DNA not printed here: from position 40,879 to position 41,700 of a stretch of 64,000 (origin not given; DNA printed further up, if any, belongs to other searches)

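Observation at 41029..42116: Tightly regulated two-gene operon (stand-alone GIY-YIG protein plus 173-aa unknown) beside the R-M system: candidate novel defence or toxin module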

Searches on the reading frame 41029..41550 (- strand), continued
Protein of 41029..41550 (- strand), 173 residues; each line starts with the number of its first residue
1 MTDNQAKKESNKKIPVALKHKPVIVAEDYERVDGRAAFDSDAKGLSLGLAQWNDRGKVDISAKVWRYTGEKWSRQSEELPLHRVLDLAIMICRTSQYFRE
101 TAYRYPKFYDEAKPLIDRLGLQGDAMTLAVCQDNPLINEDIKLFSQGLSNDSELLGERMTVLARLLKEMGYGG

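Call 42: search_protein_families(library=pfam, proteins=[P0254, P0261, P0264, P0267, P0339, P0381, P0392, P0249, P0345, P0248], max_evalue=0.01)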
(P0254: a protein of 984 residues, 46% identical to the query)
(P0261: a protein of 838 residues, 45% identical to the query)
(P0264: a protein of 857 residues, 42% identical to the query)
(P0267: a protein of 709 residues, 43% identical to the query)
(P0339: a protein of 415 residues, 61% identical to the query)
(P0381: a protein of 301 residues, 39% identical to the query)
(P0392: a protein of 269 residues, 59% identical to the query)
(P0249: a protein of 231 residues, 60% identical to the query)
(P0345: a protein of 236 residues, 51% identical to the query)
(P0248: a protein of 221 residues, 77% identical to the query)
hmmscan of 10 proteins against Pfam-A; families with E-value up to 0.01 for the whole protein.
P0254 (984 aa): 1 family
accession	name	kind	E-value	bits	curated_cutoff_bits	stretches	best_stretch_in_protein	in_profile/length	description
PF20140.4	DUF6530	-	1.4e-51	175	23.7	1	22-178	1-157/159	Family of unknown function (DUF6530)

P0261 (838 aa): 1 family
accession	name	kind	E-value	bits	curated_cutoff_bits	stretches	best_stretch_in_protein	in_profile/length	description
PF20140.4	DUF6530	-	4.2e-50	170.2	23.7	1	19-173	3-157/159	Family of unknown function (DUF6530)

P0264 (857 aa): 1 family
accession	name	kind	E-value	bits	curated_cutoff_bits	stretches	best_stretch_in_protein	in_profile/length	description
PF20140.4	DUF6530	-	9.1e-51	172.3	23.7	1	31-186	2-157/159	Family of unknown function (DUF6530)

P0267 (709 aa): 1 family
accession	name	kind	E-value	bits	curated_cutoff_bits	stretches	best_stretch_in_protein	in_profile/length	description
PF20140.4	DUF6530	-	2.6e-48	164.3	23.7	1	21-175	3-157/159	Family of unknown function (DUF6530)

P0339 (415 aa): 1 family
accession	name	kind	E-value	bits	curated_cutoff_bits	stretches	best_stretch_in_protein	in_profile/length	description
PF20140.4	DUF6530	-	2.2e-34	119.1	23.7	1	1-82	1-83/159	Family of unknown function (DUF6530)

P0381 (301 aa): 3 families
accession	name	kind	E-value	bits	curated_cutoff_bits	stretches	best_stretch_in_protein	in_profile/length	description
PF20140.4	DUF6530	-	1.2e-29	103.7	23.7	1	181-299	37-158/159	Family of unknown function (DUF6530)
PF02653.21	BPD_transp_2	-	1.3e-23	83.9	26.8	1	11-203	8-209/269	Branched-chain amino acid transport system / permease component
PF17647.6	DUF5518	-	0.0011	19.5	27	1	44-137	7-103/116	Family of unknown function (DUF5518)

P0392 (269 aa): 2 families
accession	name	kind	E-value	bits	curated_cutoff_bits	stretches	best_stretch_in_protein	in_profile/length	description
PF20140.4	DUF6530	-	1.2e-26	94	23.7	1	124-266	2-156/159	Family of unknown function (DUF6530)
PF06250.17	YhcG_C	-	1.1e-05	25.7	32.5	1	3-41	94-132/157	YhcG PDDEXK nuclease domain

P0249 (231 aa): 1 family
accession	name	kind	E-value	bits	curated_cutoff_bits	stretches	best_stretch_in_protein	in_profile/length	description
PF20140.4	DUF6530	-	4.3e-63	212.4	23.7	1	1-154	1-155/159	Family of unknown function (DUF6530)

P0345 (236 aa): 1 family
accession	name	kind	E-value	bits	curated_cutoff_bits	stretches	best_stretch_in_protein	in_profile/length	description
PF20140.4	DUF6530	-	1.5e-32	113.1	23.7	1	5-84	3-85/159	Family of unknown function (DUF6530)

P0248 (221 aa): 1 family
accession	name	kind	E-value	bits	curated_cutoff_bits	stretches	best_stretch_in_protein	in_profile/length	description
PF20140.4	DUF6530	-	1.6e-64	217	23.7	1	1-121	1-120/159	Family of unknown function (DUF6530)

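Call 47: search_solved_structures(query=A5, max_evalue=10, show_alignments=3)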
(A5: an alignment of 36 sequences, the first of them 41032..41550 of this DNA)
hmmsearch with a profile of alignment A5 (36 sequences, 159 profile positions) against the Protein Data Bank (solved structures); distinct sequences matched with E-value up to 10: 4.
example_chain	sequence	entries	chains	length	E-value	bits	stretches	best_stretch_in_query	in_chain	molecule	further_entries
9ugr_A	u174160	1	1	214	0.0029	20.6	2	89-157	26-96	Syn-F4-Link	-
8h7c_A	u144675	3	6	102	0.11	15.4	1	88-157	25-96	De novo ferric enterobactin esterase Syn-F4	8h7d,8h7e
3fx7_A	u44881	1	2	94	0.46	13.4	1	123-152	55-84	Putative uncharacterized protein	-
2gts_A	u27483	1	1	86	0.48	13.4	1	123-152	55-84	hypothetical protein HP0062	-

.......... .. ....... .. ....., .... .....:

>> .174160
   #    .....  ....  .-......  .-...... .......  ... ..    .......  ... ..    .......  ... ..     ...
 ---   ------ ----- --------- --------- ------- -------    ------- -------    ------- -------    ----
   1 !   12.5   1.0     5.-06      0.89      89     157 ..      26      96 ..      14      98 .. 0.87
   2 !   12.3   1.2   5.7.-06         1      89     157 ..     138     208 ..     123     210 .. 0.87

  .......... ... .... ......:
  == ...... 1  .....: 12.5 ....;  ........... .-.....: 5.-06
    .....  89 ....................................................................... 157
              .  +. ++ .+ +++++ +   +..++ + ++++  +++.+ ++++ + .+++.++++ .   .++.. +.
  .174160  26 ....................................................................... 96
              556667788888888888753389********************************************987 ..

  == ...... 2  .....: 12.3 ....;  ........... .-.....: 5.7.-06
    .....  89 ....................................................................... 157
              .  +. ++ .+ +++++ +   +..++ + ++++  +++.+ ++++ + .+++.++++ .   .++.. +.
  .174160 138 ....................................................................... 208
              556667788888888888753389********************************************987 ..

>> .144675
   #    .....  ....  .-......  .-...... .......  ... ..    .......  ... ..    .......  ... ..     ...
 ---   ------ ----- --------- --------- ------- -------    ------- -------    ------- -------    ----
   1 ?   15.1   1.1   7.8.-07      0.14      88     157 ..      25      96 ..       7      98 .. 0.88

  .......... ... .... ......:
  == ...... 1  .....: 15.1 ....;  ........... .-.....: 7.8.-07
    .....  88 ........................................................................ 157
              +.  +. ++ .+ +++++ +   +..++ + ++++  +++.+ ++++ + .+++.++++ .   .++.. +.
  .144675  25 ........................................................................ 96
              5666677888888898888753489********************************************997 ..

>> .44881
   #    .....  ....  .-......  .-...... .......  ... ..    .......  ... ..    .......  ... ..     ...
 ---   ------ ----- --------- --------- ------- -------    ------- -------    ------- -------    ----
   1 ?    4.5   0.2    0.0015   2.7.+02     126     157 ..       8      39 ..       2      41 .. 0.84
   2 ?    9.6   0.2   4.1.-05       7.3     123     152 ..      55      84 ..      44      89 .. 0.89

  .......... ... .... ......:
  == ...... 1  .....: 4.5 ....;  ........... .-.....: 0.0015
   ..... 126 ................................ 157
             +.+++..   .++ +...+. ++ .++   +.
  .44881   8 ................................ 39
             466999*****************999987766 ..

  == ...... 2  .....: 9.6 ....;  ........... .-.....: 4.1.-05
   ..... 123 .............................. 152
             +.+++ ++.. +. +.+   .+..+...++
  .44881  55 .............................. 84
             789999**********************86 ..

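Call 52: search_dna_similar(query=window:41032-41550:-, collection=plasmids, mode=protein, max_rows=20)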
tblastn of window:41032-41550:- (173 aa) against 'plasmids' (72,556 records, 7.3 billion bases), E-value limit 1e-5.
Records with a match: 109; places in all: 112; records where one place covers at least 80% of the query: 92.
Best place of each record, by identity: 60-80% 10; <60% 99.
By first word of the organism name: Klebsiella 46; Escherichia 17; Enterobacter 11; Aeromonas 7; Citrobacter 6; Acinetobacter 5; Listeria 2; Enterococcus 2; Salmonella 2; Moraxella 2; and 9 more.
By predicted mobility (MOB-suite, as given by PLSDB): non-mobilizable 65; mobilizable 39; conjugative 5.
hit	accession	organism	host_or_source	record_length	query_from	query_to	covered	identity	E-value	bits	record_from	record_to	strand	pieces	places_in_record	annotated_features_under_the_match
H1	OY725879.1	Subdoligranulum variabile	-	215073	8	171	95%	71.3%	4e-77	256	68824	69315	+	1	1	none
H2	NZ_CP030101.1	Listeria monocytogenes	Environment,water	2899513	5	173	98%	67.5%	1e-72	243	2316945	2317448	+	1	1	none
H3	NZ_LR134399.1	Listeria monocytogenes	Homo sapiens,Vein blood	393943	7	173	97%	67.7%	7e-72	241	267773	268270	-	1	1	DUF6530 family protein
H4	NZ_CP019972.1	Enterococcus faecium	Homo sapiens,rectal swab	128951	13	171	92%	64.8%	1e-62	215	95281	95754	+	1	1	DUF6530 family protein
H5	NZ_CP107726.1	Escherichia coli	Homo sapiens,Rectal Swab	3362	9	171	94%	45.4%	3e-35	136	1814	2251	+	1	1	DUF6530 family protein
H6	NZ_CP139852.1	Citrobacter freundii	Homo sapiens,cell culture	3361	9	171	94%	45.4%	3e-35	136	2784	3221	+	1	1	DUF6530 family protein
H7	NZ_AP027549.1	Escherichia coli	Homo sapiens,whole organism,feces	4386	8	171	95%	45.1%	3e-35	136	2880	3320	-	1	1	DUF6530 family protein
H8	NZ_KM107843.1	Escherichia coli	Homo sapiens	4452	8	171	95%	45.1%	3e-35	136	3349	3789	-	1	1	DUF6530 family protein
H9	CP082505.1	Salmonella enterica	Animal-Turkey-Young Turkey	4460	8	171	95%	45.1%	3e-35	136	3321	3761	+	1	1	DUF6530 family protein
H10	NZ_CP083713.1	Enterobacter cloacae complex sp. ECL352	Homo sapiens,pure culture,sputum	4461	8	171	95%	45.1%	3e-35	136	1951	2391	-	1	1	DUF6530 family protein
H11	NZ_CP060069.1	Escherichia coli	Homo sapiens,isolate,feces from healthy ...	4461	8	171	95%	45.1%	3e-35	136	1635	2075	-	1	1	DUF6530 family protein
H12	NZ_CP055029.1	Shigella flexneri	Shek Wu Hui WWTPs_67 WWTPs effluent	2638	8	171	95%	45.1%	3e-35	136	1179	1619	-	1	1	DUF6530 family protein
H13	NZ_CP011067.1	Escherichia coli str. Sanji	pheasant,pheasant duodenum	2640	8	171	95%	45.1%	3e-35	136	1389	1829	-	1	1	DUF6530 family protein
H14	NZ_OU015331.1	Salmonella enterica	Homo sapiens,feces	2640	8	171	95%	45.1%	3e-35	136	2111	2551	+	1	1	DUF6530 family protein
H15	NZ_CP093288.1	Escherichia coli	Homo sapiens,sputum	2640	8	171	95%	45.1%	3e-35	136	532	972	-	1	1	DUF6530 family protein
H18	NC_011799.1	Escherichia coli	-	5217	13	171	92%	45.9%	3e-34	133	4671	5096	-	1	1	DUF6530 family protein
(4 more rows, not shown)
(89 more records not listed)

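Call 53: search_dna_similar(query=window:41032-41550:-, collection=phages, mode=protein, max_rows=20)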
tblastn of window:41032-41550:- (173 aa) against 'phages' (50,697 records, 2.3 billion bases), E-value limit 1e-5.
Records with a match: 3; places in all: 3; records where one place covers at least 80% of the query: 3.
Best place of each record, by identity: 60-80% 3.
By first word of the organism name: Listeria 3.
By host as written in the record: Listeria monocytogenes 3.
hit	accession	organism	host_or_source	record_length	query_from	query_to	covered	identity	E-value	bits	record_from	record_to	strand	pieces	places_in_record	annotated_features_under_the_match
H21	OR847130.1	Listeria phage LM 4-11-1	Listeria monocytogenes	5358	5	173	98%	67.5%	4e-73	243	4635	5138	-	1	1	record has no annotation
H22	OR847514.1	Listeria phage LM 4-11-1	Listeria monocytogenes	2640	13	171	92%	64.8%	6e-64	215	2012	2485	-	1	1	record has no annotation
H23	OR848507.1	Listeria phage LM 4-14-1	Listeria monocytogenes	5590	13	171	92%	64.8%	3e-63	215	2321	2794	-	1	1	record has no annotation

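Call 54: get_annotated_region(hit=H13, flank=3000)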
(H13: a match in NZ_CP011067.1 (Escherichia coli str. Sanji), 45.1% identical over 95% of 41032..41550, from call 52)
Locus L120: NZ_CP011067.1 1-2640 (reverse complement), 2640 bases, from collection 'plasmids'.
description: Escherichia coli str. Sanji plasmid pSJ_2, complete sequence
organism: Escherichia coli str. Sanji (NCBI taxid 1441627)
taxonomy: Bacteria; Pseudomonadota; Gammaproteobacteria; Enterobacterales; Enterobacteriaceae; Escherichia; Escherichia coli; Escherichia coli str. Sanji
host: -; source: pheasant,pheasant duodenum; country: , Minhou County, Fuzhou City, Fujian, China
typing (MOB-suite, as given by PLSDB): non-mobilizable; replicon rep_cluster_2335
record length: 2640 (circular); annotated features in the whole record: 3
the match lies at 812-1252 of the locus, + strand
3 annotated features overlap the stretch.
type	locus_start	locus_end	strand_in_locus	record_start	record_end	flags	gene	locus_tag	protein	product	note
CDS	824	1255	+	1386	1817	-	-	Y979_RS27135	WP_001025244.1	DUF6530 family protein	-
CDS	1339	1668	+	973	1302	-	-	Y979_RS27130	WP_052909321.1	hypothetical protein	-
CDS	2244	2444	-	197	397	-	-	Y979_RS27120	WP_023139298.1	antitoxin VbhA family protein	-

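Call 55: get_annotated_region(hit=H8, flank=5000)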
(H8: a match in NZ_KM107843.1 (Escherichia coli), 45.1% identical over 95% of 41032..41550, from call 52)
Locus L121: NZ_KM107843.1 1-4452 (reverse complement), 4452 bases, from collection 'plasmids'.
description: Escherichia coli strain G5 plasmid pSYM7, complete sequence
organism: Escherichia coli (NCBI taxid 562)
taxonomy: Bacteria; Pseudomonadota; Gammaproteobacteria; Enterobacterales; Enterobacteriaceae; Escherichia; Escherichia coli
host: -; source: Homo sapiens; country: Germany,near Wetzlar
typing (MOB-suite, as given by PLSDB): mobilizable; replicon ColRNAI_rep_cluster_1987; relaxase MOBP
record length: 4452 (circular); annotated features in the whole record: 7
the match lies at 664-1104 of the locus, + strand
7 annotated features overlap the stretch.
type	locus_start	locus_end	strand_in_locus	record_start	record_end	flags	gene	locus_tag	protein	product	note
CDS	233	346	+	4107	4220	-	-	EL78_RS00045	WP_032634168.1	hypothetical protein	-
CDS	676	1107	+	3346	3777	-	-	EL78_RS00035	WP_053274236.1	DUF6530 family protein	-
CDS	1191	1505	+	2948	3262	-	-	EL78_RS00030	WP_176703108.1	hypothetical protein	-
CDS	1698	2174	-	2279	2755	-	-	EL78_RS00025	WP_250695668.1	hypothetical protein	-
CDS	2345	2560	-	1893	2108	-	-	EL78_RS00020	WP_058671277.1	MbeD family mobilization/exclusion protein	-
CDS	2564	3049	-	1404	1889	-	-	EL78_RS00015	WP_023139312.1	MbeB family mobilization protein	-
CDS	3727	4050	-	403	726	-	-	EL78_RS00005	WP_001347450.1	MobC family plasmid mobilization relaxosome protein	-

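Call 56: get_annotated_region(hit=H18, flank=5500)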
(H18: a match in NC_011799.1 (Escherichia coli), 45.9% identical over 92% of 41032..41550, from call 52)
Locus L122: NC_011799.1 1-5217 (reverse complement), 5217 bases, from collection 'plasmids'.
description: Escherichia coli plasmid p5217, complete sequence
organism: Escherichia coli (NCBI taxid 562)
taxonomy: Bacteria; Pseudomonadota; Gammaproteobacteria; Enterobacterales; Enterobacteriaceae; Escherichia; Escherichia coli
host: -; source: -; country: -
typing (MOB-suite, as given by PLSDB): mobilizable; replicon rep_cluster_2350; relaxase MOBP,MOBP
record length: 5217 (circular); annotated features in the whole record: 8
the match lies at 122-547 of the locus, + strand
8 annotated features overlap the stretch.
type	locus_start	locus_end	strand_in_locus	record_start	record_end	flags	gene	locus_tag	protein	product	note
CDS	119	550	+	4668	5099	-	-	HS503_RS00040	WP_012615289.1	DUF6530 family protein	-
CDS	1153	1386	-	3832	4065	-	-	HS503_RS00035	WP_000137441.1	MbeD family mobilization/exclusion protein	-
CDS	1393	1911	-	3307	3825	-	-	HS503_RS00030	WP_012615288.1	MbeB family mobilization protein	-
CDS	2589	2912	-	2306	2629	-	-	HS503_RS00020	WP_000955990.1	MobC family plasmid mobilization relaxosome protein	-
CDS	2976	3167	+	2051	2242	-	-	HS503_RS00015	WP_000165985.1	Rop family plasmid primer RNA-binding protein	-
CDS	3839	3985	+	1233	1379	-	-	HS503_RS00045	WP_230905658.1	replication initiation protein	-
CDS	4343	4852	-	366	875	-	-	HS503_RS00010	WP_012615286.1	type II toxin-antitoxin system PemK/MazF family toxin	-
CDS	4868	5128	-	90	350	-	-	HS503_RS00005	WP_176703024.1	hypothetical protein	-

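Call 61: get_annotated_region(hit=H3, flank=6000)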
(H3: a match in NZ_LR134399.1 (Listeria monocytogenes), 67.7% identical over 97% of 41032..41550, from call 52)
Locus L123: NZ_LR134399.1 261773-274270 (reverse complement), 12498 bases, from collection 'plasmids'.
description: Listeria monocytogenes strain NCTC7974 plasmid 2, complete sequence
organism: Listeria monocytogenes (NCBI taxid 1639)
taxonomy: Bacteria; Bacillota; Bacilli; Bacillales; Listeriaceae; Listeria; Listeria monocytogenes
host: -; source: Homo sapiens,Vein blood; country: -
typing (MOB-suite, as given by PLSDB): non-mobilizable
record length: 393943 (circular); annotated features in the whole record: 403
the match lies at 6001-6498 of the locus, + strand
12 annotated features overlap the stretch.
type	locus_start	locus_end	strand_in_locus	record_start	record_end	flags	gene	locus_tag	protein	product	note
CDS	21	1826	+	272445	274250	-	-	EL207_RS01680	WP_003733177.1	methyl-accepting chemotaxis protein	GO:0006935 - chemotaxis [Evidence IEA]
CDS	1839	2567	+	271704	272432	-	-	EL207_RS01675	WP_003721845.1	C39 family peptidase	-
CDS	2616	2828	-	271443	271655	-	-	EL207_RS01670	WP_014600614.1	LPXTG cell wall anchor domain-containing protein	-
CDS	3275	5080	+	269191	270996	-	glmS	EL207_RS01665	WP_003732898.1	glutamine--fructose-6-phosphate transaminase (isomerizing)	GO:0006040 - amino sugar metabolic process [Evidence IEA]; GO:0009252 - peptidoglycan biosynthetic process [Evidence ...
CDS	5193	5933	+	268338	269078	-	-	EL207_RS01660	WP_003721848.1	bifunctional riboflavin kinase/FMN adenylyltransferase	-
CDS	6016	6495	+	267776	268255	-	-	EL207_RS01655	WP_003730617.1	DUF6530 family protein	-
CDS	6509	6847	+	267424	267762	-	-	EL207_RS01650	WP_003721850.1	GIY-YIG nuclease family protein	-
CDS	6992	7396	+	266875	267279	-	-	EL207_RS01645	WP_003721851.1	DUF4064 domain-containing protein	-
CDS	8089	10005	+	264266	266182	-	-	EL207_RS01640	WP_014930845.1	MucBP domain-containing protein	-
CDS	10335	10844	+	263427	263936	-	-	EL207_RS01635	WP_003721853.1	helix-turn-helix transcriptional regulator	-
CDS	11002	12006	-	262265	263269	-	-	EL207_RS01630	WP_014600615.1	LacI family DNA-binding transcriptional regulator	GO:0006351 - DNA-templated transcription [Evidence IEA]; GO:0045892 - negative regulation of DNA-templated ...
CDS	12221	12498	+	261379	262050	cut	rpe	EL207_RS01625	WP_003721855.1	ribulose-phosphate 3-epimerase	GO:0006098 - pentose-phosphate shunt [Evidence IEA]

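Call 62: get_annotated_region(hit=H4, flank=6000)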
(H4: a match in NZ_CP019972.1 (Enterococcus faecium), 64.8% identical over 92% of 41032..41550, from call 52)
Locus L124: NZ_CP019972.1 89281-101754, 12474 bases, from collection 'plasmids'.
description: Enterococcus faecium isolate 2014-VREF-114 plasmid p114-2
organism: Enterococcus faecium (NCBI taxid 1352)
taxonomy: Bacteria; Bacillota; Bacilli; Lactobacillales; Enterococcaceae; Enterococcus; Enterococcus faecium
host: -; source: Homo sapiens,rectal swab; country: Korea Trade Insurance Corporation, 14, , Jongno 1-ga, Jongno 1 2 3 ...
typing (MOB-suite, as given by PLSDB): conjugative; replicon rep_cluster_150; relaxase MOBP; mating-pair formation MPF_T
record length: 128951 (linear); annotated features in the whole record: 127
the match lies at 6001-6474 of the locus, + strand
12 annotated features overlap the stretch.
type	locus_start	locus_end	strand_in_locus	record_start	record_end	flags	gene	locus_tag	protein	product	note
CDS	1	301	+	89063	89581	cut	-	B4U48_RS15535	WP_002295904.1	membrane protein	-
CDS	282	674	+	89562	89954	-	-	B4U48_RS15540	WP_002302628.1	DUF4430 domain-containing protein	-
CDS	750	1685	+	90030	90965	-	-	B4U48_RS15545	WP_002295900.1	cation diffusion facilitator family transporter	GO:0006812 - monoatomic cation transport [Evidence IEA]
CDS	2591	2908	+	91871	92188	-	-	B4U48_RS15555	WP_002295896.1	AzlD domain-containing protein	-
CDS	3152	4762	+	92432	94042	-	-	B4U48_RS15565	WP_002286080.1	polysaccharide biosynthesis protein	GO:0009252 - peptidoglycan biosynthetic process [Evidence IEA]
CDS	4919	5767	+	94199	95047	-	-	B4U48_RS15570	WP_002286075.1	DegV family protein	-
CDS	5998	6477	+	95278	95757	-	-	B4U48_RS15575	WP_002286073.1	DUF6530 family protein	-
CDS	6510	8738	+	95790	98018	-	-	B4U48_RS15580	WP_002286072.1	AAA family ATPase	-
CDS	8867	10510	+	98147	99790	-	-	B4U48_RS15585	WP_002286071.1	alpha-glucosidase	-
CDS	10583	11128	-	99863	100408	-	-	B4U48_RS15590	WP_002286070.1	TIGR01440 family protein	-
CDS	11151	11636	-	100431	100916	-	-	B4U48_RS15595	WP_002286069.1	ECF transporter S component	-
CDS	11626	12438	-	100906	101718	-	-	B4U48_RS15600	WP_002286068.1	hydroxymethylpyrimidine/phosphomethylpyrimidine kinase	-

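Call 68: find_encoding_contigs(protein=P0269, flank=3000, max_places=3)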
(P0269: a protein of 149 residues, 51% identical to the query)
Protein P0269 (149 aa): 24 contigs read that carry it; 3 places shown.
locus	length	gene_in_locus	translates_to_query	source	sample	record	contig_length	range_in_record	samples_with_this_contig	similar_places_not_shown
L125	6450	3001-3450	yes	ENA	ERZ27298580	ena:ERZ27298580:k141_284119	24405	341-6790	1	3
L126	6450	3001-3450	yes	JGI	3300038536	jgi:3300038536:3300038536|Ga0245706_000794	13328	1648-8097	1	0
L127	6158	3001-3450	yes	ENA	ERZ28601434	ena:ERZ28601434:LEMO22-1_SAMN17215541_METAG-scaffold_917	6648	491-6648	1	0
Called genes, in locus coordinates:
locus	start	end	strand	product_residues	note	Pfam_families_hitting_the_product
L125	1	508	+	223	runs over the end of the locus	PF00145:DNA_methylase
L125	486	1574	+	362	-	PF00145:DNA_methylase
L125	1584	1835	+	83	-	-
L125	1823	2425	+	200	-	-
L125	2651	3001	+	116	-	-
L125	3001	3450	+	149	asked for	PF20140:DUF6530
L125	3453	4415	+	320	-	PF12774:AAA_6 (faint), PF07728:AAA_5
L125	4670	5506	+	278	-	PF11775:CobT_C (faint)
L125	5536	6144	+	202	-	PF04545:Sigma70_r4 (faint), PF12844:HTH_19 (weak), PF13560:HTH_31 (weak), PF01381:HTH_3, PF01880:Desulfoferrodox (weak)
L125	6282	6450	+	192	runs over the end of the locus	PF12867:DinB_2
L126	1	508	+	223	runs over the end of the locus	PF00145:DNA_methylase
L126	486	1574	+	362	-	PF00145:DNA_methylase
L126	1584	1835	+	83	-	-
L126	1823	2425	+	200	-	-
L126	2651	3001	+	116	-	-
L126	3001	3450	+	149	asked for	PF20140:DUF6530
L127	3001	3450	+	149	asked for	PF20140:DUF6530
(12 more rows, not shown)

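Call 69: find_encoding_contigs(protein=P0278, flank=3000, max_places=3)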
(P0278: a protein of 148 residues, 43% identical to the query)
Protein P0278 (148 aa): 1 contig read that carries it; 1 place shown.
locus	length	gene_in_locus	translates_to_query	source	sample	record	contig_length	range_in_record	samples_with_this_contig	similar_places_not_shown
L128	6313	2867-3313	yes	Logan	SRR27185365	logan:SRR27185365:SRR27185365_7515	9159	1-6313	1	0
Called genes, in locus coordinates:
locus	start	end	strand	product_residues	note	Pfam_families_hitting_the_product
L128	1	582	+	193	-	?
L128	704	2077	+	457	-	PF07690:MFS_1, PF13347:MFS_2, PF07690:MFS_1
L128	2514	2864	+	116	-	-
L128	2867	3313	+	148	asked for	PF20140:DUF6530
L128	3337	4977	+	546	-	PF12774:AAA_6 (faint), PF07728:AAA_5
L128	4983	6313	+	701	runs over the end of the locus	PF11775:CobT_C (faint)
